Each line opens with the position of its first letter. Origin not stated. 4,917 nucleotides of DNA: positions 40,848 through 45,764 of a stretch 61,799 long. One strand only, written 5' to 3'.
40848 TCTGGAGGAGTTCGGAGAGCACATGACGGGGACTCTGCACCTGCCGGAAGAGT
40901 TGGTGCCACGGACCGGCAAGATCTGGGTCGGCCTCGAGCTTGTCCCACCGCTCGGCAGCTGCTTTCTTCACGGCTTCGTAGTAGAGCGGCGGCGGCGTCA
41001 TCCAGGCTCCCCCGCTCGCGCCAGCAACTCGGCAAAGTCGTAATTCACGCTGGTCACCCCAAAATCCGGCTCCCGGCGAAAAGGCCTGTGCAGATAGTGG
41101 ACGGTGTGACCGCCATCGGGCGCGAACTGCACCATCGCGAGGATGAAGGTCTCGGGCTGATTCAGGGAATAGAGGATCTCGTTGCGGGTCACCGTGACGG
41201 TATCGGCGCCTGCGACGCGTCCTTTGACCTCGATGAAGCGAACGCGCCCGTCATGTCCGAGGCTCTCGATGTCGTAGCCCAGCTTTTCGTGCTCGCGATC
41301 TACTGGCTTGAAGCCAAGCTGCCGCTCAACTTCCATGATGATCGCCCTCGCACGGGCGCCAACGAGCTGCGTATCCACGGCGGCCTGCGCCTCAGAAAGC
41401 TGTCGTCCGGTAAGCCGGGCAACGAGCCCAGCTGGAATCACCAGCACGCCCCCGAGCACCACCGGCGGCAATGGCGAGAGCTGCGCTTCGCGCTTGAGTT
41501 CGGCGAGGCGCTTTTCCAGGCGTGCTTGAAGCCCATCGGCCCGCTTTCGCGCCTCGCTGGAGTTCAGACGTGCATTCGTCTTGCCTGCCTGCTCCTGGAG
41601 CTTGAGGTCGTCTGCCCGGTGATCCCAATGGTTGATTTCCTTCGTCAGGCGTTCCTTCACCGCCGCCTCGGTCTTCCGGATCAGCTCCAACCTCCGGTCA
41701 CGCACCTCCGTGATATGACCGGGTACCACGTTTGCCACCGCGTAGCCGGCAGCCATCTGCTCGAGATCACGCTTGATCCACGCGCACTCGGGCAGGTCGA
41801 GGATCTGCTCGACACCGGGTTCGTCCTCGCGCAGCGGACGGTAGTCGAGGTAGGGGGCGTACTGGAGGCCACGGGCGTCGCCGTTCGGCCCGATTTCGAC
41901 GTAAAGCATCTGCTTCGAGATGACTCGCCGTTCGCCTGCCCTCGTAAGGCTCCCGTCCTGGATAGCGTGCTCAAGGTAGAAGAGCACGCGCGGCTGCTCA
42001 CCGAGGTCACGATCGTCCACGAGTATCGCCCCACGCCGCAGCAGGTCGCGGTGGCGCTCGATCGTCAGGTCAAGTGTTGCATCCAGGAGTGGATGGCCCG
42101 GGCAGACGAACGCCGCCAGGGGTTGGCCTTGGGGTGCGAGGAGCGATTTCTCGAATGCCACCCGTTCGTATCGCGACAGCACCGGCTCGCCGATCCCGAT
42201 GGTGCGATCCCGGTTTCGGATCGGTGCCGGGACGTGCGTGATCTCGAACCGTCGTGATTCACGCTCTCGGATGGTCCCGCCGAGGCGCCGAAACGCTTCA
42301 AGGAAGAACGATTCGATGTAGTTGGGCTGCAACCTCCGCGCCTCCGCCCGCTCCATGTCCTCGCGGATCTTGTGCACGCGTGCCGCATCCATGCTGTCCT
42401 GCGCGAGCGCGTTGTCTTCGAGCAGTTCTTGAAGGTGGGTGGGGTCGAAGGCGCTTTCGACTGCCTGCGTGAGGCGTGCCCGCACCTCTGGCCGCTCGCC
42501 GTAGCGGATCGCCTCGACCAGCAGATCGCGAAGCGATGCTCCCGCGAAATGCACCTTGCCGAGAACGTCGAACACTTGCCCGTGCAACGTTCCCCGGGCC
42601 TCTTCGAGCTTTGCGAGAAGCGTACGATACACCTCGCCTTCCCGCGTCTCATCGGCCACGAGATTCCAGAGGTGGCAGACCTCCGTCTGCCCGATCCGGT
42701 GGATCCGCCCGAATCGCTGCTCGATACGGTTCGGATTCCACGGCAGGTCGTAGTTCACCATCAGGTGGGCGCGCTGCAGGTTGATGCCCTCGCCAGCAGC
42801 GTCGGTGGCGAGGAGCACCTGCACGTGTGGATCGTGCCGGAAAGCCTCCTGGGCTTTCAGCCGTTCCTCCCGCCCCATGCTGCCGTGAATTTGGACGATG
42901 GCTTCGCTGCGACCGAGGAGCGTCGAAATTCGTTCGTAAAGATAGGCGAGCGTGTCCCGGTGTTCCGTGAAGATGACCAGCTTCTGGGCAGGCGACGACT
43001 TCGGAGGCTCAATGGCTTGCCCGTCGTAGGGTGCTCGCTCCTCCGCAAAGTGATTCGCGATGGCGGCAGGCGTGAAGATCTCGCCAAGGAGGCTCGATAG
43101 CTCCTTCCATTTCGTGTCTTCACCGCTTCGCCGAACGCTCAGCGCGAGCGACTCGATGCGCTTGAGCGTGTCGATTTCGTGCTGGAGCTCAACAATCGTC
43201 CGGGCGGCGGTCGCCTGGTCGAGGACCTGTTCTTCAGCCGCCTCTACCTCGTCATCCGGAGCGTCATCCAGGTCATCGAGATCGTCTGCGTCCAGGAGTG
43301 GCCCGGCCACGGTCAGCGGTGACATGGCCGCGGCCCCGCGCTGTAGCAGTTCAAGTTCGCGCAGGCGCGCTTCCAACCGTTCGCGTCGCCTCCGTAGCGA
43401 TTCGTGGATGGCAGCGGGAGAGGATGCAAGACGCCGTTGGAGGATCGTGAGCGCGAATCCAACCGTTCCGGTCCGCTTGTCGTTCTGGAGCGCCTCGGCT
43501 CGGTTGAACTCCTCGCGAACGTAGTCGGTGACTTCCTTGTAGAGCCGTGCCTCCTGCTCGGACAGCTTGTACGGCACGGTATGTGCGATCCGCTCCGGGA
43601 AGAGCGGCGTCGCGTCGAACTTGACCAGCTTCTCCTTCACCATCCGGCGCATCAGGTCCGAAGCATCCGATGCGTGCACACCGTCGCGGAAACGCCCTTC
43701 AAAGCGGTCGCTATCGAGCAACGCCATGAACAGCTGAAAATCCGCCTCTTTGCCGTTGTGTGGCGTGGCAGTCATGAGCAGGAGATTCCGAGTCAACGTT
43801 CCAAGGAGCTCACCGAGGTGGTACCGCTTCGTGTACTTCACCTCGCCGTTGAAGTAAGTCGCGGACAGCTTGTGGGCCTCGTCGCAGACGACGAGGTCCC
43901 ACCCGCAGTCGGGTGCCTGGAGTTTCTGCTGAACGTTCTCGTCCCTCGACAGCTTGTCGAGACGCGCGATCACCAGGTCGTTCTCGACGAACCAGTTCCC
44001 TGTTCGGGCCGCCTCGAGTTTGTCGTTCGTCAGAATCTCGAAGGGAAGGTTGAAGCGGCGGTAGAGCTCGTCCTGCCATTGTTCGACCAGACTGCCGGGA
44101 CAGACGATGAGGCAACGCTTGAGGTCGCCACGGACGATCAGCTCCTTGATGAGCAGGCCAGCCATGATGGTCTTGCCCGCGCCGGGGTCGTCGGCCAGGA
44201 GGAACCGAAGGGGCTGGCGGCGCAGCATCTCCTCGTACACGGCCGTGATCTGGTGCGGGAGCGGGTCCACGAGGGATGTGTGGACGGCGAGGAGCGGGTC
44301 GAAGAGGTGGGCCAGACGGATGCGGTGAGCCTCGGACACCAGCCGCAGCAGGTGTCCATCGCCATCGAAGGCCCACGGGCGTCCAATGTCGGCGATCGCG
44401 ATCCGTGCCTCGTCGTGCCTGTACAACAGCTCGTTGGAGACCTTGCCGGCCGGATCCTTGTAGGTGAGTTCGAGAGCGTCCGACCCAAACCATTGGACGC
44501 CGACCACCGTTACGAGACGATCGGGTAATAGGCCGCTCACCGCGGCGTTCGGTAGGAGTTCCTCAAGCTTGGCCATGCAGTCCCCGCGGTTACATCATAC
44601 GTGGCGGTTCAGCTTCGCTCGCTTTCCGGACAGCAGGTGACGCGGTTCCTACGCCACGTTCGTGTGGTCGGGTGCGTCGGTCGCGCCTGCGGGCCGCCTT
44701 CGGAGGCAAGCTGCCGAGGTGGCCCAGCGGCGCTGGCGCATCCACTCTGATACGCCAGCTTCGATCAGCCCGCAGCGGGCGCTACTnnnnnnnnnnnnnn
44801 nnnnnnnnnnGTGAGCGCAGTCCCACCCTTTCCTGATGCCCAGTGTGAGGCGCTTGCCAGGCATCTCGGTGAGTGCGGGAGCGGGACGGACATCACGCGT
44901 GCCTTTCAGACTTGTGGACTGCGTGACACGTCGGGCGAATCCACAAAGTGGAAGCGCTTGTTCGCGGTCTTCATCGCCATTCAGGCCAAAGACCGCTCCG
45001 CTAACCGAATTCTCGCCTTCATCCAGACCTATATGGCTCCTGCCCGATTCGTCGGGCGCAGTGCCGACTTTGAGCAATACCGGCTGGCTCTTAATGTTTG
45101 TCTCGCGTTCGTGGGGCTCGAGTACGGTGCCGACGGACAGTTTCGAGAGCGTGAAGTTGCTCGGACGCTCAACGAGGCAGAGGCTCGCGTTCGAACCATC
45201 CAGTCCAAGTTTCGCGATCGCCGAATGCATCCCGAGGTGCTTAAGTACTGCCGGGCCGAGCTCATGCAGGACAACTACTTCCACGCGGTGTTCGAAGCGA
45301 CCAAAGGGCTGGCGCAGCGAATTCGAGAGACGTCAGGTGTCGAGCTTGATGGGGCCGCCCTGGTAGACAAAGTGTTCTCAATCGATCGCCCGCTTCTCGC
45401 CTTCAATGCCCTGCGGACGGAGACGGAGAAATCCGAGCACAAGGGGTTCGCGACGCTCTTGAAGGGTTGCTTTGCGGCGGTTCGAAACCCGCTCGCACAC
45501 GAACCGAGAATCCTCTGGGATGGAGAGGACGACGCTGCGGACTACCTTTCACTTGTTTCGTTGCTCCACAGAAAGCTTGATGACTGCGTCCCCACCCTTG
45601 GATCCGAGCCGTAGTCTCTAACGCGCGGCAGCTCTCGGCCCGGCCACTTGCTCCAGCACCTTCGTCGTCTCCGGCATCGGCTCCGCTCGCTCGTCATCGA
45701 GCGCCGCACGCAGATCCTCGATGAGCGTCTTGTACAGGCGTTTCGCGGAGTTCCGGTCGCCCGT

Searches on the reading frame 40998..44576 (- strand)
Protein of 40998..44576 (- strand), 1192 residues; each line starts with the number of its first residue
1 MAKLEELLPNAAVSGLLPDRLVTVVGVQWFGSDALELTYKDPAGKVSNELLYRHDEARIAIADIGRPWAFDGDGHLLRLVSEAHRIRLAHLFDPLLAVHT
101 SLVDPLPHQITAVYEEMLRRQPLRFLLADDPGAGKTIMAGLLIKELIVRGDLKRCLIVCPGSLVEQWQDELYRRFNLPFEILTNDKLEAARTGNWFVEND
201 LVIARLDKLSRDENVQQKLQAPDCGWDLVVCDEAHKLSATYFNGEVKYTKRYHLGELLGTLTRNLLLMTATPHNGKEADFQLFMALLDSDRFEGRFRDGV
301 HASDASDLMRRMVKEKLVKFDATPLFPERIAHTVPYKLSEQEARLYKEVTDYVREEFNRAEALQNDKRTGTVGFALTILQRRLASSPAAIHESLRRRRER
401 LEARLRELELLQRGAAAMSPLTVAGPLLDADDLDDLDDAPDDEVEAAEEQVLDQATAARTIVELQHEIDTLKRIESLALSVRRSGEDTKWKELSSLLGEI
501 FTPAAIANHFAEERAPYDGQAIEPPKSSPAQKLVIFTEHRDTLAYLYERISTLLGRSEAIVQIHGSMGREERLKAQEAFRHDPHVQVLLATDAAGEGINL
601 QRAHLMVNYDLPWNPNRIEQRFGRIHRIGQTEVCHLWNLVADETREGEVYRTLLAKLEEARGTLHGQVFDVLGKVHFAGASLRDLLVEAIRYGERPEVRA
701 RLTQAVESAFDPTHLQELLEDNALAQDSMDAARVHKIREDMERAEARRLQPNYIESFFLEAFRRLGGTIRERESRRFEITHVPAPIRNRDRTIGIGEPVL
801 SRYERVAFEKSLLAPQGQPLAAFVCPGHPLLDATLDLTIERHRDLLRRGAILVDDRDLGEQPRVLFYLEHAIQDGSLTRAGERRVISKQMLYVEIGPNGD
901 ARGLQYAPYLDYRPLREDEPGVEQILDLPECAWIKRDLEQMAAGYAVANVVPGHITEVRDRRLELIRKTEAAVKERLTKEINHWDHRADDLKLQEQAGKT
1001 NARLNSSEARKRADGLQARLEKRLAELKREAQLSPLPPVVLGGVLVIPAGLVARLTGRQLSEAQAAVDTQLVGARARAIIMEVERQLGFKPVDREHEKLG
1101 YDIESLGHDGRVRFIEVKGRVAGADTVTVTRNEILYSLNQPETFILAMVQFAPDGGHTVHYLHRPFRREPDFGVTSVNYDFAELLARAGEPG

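Call 55: search_protein_families(library=pfam, proteins=[window:40998-44576:-], max_evalue=0.001)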
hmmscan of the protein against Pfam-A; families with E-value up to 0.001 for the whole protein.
window:40998-44576:- (1192 aa): 5 families
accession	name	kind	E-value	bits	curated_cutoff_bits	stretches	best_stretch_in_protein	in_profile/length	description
PF00271.37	Helicase_C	-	2.5e-23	82.9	23.5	1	527-629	12-110/110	Helicase conserved C-terminal domain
PF00176.29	SNF2-rel_dom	-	5.3e-18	65.6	24.9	1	123-366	18-267/290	SNF2-related domain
PF13020.12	NOV_C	-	8e-18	64.7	22.1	1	1076-1155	5-85/91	Protein NO VEIN, C-terminal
PF04851.21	ResIII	-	1.3e-13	51.6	22.5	1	105-273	4-163/164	Type III restriction enzyme, res subunit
PF00270.35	DEAD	-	1.5e-07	31.7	26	1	125-273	17-161/167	DEAD/DEAH box helicase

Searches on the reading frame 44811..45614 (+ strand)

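Call 31: search_protein_families(library=pfam, proteins=[window:44811-45614:+], max_evalue=10)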
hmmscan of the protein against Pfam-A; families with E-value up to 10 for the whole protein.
window:44811-45614:+ (267 aa): 1 family
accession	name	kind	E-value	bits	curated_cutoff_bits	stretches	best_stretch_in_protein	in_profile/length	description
PF09509.15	Hypoth_Ymh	-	1.4e-43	148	25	1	138-256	2-119/119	Protein of unknown function (Hypoth_ymh)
